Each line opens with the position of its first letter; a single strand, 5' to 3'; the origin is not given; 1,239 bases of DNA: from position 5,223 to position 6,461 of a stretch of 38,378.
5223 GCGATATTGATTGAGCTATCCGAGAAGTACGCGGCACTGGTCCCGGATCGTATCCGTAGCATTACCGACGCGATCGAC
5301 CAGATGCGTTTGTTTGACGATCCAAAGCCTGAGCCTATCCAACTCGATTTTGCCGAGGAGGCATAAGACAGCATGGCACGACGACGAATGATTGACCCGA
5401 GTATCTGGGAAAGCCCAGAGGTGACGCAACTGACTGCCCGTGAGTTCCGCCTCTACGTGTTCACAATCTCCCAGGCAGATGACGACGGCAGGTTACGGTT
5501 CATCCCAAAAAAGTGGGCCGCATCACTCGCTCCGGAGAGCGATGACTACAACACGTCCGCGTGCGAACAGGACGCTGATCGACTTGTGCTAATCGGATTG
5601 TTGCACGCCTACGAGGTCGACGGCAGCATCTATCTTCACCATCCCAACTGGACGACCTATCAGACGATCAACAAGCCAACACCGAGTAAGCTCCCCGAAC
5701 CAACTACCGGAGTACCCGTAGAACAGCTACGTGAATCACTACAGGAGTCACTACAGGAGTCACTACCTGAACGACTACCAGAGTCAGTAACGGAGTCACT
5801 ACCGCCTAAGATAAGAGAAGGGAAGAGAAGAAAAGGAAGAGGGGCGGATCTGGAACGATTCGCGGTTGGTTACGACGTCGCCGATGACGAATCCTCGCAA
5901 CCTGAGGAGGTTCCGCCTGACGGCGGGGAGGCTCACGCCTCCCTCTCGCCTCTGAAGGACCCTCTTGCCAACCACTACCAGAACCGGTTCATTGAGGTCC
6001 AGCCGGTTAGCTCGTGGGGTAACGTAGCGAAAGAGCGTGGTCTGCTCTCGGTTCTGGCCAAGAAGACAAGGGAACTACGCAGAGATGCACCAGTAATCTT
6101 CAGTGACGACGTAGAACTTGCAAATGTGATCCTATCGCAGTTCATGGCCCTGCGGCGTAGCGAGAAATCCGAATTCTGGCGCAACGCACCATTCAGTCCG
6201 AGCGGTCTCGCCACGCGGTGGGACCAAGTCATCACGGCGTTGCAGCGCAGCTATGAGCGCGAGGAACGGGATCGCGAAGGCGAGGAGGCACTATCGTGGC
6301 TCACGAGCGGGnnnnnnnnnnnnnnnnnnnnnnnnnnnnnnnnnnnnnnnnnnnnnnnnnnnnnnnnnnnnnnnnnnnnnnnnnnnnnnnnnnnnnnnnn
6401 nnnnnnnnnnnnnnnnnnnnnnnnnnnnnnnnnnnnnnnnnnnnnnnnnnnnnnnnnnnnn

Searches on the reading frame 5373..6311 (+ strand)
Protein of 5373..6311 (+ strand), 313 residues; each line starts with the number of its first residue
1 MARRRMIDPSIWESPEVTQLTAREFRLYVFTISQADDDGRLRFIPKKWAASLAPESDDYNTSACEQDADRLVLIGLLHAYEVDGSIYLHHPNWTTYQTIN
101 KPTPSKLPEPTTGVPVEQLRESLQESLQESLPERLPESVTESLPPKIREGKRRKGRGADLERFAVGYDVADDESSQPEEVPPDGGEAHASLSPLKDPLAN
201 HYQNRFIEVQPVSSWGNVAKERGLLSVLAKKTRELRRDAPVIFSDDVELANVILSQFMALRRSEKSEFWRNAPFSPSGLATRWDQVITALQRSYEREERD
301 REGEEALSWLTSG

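Call 20: search_protein_families(library=pfam, max_evalue=0.01, proteins=[window:5373-6311:+])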
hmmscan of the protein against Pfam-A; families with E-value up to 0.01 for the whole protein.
window:5373-6311:+ (313 aa): 0 families

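Call 21: search_protein_families(library=phrogs, max_evalue=0.001, proteins=[window:5373-6311:+])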
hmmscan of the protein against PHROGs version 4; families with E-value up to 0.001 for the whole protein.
window:5373-6311:+ (313 aa): 6 families
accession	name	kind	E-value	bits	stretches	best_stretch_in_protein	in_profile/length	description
phrog_1408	-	DNA, RNA and nucleotide metabolism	1.9e-14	54.9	1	1-130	1-131/302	replication initiation protein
phrog_2149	-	DNA, RNA and nucleotide metabolism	6.3e-12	46.9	1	3-223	2-206/289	replication initiation protein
phrog_16167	-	DNA, RNA and nucleotide metabolism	1.4e-10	42.4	1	1-117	1-113/315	replication initiation protein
phrog_12556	-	DNA, RNA and nucleotide metabolism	6.6e-06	26.9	1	1-98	1-94/347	replication initiation protein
phrog_17247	-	unknown function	4.7e-05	23.8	1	1-112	1-109/295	-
phrog_5718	-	DNA, RNA and nucleotide metabolism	6.1e-05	23.2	1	1-111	1-113/394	HNH endonuclease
